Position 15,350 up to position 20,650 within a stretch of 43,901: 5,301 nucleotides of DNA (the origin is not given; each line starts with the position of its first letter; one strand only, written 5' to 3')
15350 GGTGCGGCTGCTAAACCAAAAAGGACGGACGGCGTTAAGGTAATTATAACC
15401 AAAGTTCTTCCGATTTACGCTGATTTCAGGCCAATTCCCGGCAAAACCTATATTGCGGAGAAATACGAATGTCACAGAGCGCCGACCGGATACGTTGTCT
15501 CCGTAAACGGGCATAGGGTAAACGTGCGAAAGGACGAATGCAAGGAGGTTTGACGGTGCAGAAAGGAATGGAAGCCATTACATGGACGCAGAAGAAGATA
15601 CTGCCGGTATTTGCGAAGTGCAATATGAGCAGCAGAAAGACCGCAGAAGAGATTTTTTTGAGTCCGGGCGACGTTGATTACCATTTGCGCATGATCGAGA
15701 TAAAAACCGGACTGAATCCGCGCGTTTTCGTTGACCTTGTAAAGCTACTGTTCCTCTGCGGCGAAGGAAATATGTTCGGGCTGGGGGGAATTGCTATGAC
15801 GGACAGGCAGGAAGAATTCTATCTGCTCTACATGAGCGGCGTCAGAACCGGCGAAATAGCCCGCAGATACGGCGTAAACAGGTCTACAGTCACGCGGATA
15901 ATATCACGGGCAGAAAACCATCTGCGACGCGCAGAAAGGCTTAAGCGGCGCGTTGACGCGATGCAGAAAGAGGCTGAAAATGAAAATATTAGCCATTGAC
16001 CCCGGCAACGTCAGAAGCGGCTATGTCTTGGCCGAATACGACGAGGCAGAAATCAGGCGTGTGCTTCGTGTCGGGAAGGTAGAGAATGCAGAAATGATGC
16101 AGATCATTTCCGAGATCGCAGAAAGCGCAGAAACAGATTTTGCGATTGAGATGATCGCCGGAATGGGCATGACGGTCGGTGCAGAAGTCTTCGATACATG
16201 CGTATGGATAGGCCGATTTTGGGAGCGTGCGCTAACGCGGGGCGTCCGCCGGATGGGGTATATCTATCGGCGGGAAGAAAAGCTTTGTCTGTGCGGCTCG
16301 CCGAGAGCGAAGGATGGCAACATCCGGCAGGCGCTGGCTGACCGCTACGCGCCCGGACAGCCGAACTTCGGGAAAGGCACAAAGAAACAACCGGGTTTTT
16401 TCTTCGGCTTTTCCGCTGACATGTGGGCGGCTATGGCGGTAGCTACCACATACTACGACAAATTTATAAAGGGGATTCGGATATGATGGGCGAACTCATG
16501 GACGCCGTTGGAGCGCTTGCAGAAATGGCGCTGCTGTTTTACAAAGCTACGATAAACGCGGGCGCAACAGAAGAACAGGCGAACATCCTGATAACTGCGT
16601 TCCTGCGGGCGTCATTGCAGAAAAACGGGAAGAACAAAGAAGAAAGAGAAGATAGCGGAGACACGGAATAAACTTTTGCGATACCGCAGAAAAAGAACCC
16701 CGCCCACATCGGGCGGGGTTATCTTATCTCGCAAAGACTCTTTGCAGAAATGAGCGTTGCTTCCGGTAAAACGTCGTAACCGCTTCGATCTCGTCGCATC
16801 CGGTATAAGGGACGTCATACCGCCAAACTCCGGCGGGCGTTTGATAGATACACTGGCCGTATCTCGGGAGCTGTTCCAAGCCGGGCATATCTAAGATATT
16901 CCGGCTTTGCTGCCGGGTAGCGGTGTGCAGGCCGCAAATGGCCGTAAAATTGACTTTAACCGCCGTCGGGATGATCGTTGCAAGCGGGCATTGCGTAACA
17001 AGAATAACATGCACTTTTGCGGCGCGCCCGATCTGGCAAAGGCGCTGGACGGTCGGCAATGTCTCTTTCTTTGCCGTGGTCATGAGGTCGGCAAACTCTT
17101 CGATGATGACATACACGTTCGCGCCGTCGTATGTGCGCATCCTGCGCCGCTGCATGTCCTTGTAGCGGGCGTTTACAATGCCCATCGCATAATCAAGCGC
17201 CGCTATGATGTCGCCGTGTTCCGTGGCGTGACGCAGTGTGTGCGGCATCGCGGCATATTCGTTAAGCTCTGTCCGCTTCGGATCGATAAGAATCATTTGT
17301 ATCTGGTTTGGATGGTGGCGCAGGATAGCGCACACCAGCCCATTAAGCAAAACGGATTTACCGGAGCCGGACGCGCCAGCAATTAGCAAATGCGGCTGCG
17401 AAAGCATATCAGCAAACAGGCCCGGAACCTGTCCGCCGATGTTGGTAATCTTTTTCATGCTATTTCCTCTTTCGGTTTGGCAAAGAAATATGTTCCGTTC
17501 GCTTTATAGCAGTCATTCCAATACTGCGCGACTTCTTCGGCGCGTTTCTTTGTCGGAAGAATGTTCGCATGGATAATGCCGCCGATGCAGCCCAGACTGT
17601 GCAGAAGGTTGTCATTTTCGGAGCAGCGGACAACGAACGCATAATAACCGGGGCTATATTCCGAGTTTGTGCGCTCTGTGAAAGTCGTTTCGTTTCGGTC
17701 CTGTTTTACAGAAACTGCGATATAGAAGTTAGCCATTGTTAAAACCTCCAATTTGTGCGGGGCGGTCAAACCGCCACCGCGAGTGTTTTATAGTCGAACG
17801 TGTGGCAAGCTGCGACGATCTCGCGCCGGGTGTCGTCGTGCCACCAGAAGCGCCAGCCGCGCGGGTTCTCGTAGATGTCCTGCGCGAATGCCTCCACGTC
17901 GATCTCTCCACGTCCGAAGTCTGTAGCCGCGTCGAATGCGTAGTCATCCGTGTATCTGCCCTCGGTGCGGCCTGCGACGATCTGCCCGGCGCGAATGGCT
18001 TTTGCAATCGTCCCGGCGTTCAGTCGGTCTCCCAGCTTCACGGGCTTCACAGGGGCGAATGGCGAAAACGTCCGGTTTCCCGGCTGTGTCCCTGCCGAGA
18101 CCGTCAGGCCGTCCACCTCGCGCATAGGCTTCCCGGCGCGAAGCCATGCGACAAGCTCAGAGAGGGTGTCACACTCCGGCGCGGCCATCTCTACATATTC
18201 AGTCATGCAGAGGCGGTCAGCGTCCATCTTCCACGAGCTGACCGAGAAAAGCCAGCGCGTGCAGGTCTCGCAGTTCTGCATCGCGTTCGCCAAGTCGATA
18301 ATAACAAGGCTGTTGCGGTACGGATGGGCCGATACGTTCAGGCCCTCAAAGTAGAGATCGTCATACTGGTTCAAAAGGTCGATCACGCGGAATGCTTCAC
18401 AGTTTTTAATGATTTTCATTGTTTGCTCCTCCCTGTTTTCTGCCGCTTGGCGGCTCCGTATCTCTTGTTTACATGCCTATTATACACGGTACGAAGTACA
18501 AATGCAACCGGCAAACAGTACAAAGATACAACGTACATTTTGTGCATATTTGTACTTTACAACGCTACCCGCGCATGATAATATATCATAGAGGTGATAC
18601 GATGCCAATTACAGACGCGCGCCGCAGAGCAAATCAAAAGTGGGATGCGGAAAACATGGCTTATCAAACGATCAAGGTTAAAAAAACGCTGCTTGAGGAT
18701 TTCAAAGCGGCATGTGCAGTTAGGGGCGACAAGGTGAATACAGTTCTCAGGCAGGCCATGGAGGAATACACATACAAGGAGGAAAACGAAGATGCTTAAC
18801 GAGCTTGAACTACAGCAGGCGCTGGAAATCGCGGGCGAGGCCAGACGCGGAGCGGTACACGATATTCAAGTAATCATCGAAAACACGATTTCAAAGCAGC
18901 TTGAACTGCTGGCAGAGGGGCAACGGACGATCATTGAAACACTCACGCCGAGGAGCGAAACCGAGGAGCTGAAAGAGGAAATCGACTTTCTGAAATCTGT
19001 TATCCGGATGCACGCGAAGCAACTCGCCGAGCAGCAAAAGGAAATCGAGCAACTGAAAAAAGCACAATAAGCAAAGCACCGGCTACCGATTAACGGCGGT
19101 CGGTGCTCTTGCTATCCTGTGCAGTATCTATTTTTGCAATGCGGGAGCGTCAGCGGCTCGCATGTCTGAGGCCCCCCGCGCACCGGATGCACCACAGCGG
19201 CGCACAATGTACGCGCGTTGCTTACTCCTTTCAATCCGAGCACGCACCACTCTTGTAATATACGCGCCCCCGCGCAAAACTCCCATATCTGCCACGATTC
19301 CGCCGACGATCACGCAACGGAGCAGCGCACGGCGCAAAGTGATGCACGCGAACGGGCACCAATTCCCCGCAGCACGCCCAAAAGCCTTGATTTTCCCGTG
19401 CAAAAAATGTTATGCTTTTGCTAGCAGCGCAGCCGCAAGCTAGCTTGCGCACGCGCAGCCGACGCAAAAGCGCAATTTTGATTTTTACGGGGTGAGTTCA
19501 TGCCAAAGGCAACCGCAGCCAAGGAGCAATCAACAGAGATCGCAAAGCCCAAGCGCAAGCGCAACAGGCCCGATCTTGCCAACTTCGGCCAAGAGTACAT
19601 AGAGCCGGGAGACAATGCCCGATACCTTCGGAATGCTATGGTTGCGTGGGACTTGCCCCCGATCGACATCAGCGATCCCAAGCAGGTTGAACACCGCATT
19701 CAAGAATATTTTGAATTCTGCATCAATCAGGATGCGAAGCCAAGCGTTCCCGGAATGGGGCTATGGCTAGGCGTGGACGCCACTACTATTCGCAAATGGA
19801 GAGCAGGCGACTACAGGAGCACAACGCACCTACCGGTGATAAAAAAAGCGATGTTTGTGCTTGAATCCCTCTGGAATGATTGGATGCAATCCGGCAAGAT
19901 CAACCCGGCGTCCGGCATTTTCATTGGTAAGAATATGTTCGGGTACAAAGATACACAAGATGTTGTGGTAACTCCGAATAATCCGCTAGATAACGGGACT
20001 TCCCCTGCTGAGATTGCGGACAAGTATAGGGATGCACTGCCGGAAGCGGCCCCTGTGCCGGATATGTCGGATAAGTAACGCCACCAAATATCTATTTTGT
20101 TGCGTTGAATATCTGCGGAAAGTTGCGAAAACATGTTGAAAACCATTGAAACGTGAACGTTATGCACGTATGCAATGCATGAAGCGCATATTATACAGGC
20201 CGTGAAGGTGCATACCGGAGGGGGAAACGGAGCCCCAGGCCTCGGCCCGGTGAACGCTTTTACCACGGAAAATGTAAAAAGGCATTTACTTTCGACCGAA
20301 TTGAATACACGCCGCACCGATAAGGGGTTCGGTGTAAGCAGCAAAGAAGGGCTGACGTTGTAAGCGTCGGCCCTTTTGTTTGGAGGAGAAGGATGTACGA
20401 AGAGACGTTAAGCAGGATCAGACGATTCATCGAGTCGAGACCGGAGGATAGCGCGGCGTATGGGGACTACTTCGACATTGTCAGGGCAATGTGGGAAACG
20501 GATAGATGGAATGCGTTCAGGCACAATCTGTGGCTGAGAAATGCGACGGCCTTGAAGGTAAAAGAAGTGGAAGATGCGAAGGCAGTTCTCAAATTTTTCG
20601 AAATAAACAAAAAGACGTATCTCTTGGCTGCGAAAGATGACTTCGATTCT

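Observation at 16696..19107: Counter-oriented three-gene operon (217 aa / 93 aa / minimal FtsK-type ATPase) with a divergent RHH gene: candidate undescribed prophage accessory system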

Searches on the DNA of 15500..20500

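Call 61: search_rna_families(source=window, start=15500, end=20500, threshold=evalue, max_evalue=1)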
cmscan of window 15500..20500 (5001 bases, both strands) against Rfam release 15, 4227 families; matches with E-value up to 1: 2.
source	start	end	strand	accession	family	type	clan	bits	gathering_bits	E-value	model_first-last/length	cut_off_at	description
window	16686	16718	-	RF02401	ClpQY_promoter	Cis-reg;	-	20.3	42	0.38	1-31/57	no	ClpQY promoter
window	18103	18145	-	RF01768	flavi_FSE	Cis-reg; frameshift_element;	-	18.8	43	0.68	1-62/62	no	ribosomal frameshift site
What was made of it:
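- Tried and rejected: Rfam: nothing credible in 15500-20500 (call 61).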

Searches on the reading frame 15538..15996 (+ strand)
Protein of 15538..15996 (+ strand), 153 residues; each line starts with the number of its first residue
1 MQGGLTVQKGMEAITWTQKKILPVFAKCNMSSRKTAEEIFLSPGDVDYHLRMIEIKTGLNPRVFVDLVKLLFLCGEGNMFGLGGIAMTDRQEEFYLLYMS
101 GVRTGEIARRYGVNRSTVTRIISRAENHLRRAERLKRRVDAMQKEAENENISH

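Call 59: search_protein_families(library=phrogs, proteins=[window:15538-15996:+], max_evalue=0.001)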
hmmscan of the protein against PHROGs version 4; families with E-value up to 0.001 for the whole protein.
window:15538-15996:+ (153 aa): 6 families
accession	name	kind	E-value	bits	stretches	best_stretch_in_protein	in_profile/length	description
phrog_3282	-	transcription regulation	1e-05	26.4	1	81-135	42-96/158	sigma factor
phrog_517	-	DNA, RNA and nucleotide metabolism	2.8e-05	26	1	97-124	97-124/128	HTH DNA binding protein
phrog_125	-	DNA, RNA and nucleotide metabolism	0.00026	21.6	1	86-146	162-224/254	DNA invertase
phrog_664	-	DNA, RNA and nucleotide metabolism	0.00028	21.8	1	88-143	87-142/210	DNA binding protein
phrog_351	-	transcription regulation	0.00054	19.6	1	88-147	677-741/928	RNA polymerase sigma factor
phrog_4151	-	DNA, RNA and nucleotide metabolism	0.0006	20.7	0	90-124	9-43/154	DNA binding protein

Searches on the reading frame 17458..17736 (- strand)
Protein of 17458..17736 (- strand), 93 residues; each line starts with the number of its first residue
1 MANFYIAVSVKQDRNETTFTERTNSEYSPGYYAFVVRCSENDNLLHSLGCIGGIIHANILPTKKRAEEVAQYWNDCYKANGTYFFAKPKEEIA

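Call 6: search_protein_families(library=pfam, proteins=[window:17458-17736:-], max_evalue=1)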
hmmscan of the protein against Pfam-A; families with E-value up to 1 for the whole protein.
window:17458-17736:- (93 aa): 0 families

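Call 7: search_protein_families(library=phrogs, proteins=[window:17458-17736:-], max_evalue=0.1)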
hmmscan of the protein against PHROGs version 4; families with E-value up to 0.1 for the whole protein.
window:17458-17736:- (93 aa): 0 families

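Call 8: search_protein_families(library=padloc, proteins=[window:17458-17736:-], max_evalue=0.1)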
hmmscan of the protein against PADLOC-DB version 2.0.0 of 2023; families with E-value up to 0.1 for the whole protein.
window:17458-17736:- (93 aa): 0 families

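Call 22: find_homologous_proteins(query=window:17458-17736:-)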
Query window:17458-17736:- (93 aa): 25 proteins with E <= 0.001 among 25 candidates.
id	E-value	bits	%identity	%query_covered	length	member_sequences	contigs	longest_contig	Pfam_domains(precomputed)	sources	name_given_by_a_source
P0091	1.6e-52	193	90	100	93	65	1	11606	-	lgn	-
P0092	5.7e-47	175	84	100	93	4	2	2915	-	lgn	-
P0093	3.4e-46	173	82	100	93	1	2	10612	-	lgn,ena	-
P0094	6.8e-46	172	81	100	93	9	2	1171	-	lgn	-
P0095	8.2e-46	171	80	100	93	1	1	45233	-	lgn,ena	-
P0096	2.2e-44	167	81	100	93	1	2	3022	-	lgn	-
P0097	2.5e-44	167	78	100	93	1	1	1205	-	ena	-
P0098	1.1e-42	161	84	100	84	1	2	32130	-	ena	-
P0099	2.0e-41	157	79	91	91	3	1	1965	-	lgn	-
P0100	5.4e-37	143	70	100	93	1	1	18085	-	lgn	-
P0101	7.1e-37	143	77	100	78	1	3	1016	-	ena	-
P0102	2.2e-35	138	66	96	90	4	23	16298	-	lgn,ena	-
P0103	8.0e-32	127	65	92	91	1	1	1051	-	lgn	-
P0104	1.7e-31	126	65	92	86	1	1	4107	-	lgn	-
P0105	8.5e-31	123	67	92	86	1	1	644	-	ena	-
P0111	1.6e-24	103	58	91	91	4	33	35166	-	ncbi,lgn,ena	-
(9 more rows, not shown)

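Call 24: find_encoding_contigs(protein=P0111, flank=8000, max_places=3)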
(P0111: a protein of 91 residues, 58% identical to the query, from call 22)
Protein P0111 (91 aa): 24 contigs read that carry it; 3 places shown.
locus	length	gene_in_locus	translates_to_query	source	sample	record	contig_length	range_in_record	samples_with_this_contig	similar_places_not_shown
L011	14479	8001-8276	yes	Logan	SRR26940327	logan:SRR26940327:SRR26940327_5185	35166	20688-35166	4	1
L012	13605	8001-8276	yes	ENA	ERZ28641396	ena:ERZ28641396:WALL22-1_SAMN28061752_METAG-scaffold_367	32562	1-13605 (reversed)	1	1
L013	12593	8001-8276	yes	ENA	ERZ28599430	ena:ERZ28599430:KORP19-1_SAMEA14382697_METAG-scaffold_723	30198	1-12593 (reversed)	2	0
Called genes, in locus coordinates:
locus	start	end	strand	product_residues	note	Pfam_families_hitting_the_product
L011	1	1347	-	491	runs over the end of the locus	PF05133:SPP1_portal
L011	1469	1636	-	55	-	-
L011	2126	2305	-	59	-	-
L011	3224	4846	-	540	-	-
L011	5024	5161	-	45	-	-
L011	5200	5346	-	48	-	-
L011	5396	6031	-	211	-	PF00239:Resolvase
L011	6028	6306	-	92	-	-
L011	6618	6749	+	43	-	-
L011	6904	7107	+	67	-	-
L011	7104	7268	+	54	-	-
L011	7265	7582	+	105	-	-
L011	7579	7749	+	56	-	-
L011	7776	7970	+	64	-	-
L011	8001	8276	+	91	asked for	-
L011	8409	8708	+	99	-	-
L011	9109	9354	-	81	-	-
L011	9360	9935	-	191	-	PF16677:GP3_package (weak)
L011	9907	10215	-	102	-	-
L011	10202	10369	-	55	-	-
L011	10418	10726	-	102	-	PF04448:DUF551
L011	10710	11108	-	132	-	PF09643:YopX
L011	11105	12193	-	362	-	-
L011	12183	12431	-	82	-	-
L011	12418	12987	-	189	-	-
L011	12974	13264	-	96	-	-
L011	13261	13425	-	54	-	-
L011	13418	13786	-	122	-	-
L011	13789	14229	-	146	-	-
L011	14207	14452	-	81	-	-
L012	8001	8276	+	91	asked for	-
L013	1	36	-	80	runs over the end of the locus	-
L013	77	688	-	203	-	PF04233:Phage_Mu_F (weak)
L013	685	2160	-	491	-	PF05133:SPP1_portal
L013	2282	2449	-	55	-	-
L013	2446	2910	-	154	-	-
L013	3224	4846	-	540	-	-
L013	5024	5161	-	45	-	-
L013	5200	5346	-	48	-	-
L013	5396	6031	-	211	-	PF00239:Resolvase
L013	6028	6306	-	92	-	-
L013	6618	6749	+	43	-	-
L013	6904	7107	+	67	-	-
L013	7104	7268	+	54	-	-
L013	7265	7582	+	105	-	-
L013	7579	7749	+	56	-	-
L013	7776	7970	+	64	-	-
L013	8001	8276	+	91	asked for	-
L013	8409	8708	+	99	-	-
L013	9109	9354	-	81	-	-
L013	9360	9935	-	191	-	PF16677:GP3_package (weak)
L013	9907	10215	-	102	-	-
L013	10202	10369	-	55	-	-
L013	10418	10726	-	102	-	PF04448:DUF551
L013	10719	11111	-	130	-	PF09643:YopX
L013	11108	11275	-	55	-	-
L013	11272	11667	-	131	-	-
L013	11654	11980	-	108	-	-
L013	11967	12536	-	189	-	-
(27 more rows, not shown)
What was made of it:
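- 17455..17736 (-): 93-aa protein of unknown fold class; an optional, exchangeable insert whose stop overlaps the ATPase start (ATGA). Occurs alone in L011-L013 (call 24).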

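Call 64: search_protein_families(library=ncbifam, proteins=[window:17458-17736:-], max_evalue=0.1)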
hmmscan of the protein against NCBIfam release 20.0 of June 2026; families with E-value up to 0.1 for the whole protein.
window:17458-17736:- (93 aa): 0 families
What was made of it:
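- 17455..17736 (-): No family in four libraries (calls 6-8, 64).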

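Call 73: predict_structure(alignment_id=A4)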
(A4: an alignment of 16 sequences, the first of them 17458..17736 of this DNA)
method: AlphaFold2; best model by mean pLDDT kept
length: 93 residues; sequences in the alignment: 16
mean_pLDDT: 81.6   pTM: 0.70
mean pLDDT of the five models: 81.6, 80.9, 78.7, 75.4, 69.6
residues with pLDDT >= 90: 36; 70-90: 36; 50-70: 16; < 50: 5
segments of 3 or more residues with pLDDT < 50: 89-93
pLDDT, mean of each block of 10 residues (from residue 1): 86 69 70 91 86 90 94 93 68 42
secondary structure, 60 per line:
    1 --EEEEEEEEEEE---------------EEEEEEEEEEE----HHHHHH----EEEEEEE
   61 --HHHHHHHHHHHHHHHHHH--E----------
elements in order: E3-13 E29-39 H44-49 E54-60 H63-80

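Call 77: fold_search(model_id=the predicted structure, library=pdb)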
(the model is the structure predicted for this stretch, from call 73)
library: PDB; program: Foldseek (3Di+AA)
matches with E <= 10: 90; with E <= 0.001: 0
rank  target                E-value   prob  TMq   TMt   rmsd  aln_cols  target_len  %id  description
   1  7v99_A                5.4e-01  0.25  0.37  0.05   6.4        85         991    6  catalytic core of human telomerase holoenzyme (released 2022-03-30)
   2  6w6k_F                9.4e-01  0.08  0.21  0.28   8.6        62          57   10  30S-Activated-high-Mg2+ (released 2020-10-21)
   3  7jil_k                1.4e+00  0.11  0.30  0.27   8.4       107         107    9  70S ribosome Flavobacterium johnsoniae (released 2020-12-02)
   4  9wg7_Y1               2.0e+00  0.20  0.33  0.49   6.3        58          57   19  The structure of phycobilisome with a bicylindrical core from the cyanobacterium Synechococcus elongatus PCC 7942 (released 2026-04-01)
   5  2l6m_MODEL_1_A        2.6e+00  0.07  0.29  0.27  15.0        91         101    9  Structure of C-terminal dsRBD of the Fission Yeast DICER (Dcr1) (released 2011-08-24)
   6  3j9w_AF               2.7e+00  0.11  0.31  0.31   8.0       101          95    6  Cryo-EM structure of the Bacillus subtilis MifM-stalled ribosome complex (released 2015-04-29)
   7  6z8h_A                2.9e+00  0.04  0.26  0.11  19.9        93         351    8  Crystal structure of Variant Surface Glycoprotein VSG13 (released 2021-03-17)
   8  5x74                  3.1e+00  0.02  0.16  0.11  17.3        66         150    9  The crystal Structure PDE delta in complex with compound (R, R)-1g (released 2017-10-04)
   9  9l8n_A                3.1e+00  0.02  0.11  0.04   9.2        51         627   10  Structure of SID-1 (released 2026-01-21)
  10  5u6f                  3.3e+00  0.02  0.18  0.08  10.5        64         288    6  Bacterial adhesin from Mobiluncus mulieris containing intramolecular disulfide, isopeptide, and ester bond cross-links ( (released 2018-06-13)
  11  2cg4_A                3.5e+00  0.08  0.32  0.22   9.3        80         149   16  Structure of E.coli AsnC (released 2006-04-04)
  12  1vmb                  3.7e+00  0.07  0.30  0.27   9.5       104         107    7  Crystal structure of 30S ribosomal protein S6 (TM0603) from Thermotoga maritima at 1.70 A resolution (released 2004-10-05)
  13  9hm0_4                3.7e+00  0.03  0.23  0.10  15.5        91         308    5  Translational activator Aep3 in complex with mRNA and the yeast mitochondrial ribosome (released 2025-12-17)
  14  5u5o                  3.7e+00  0.02  0.19  0.08  10.4        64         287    6  Bacterial adhesin from Mobiluncus mulieris containing intramolecular disulfide, isopeptide, and ester bond cross-links ( (released 2018-06-13)
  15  9e2g_2J               4.0e+00  0.11  0.31  0.13   7.6        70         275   11  Cryo-EM structure of 48 nm repeat of microtubule doublet from T. brucei flagellum (released 2025-03-12)
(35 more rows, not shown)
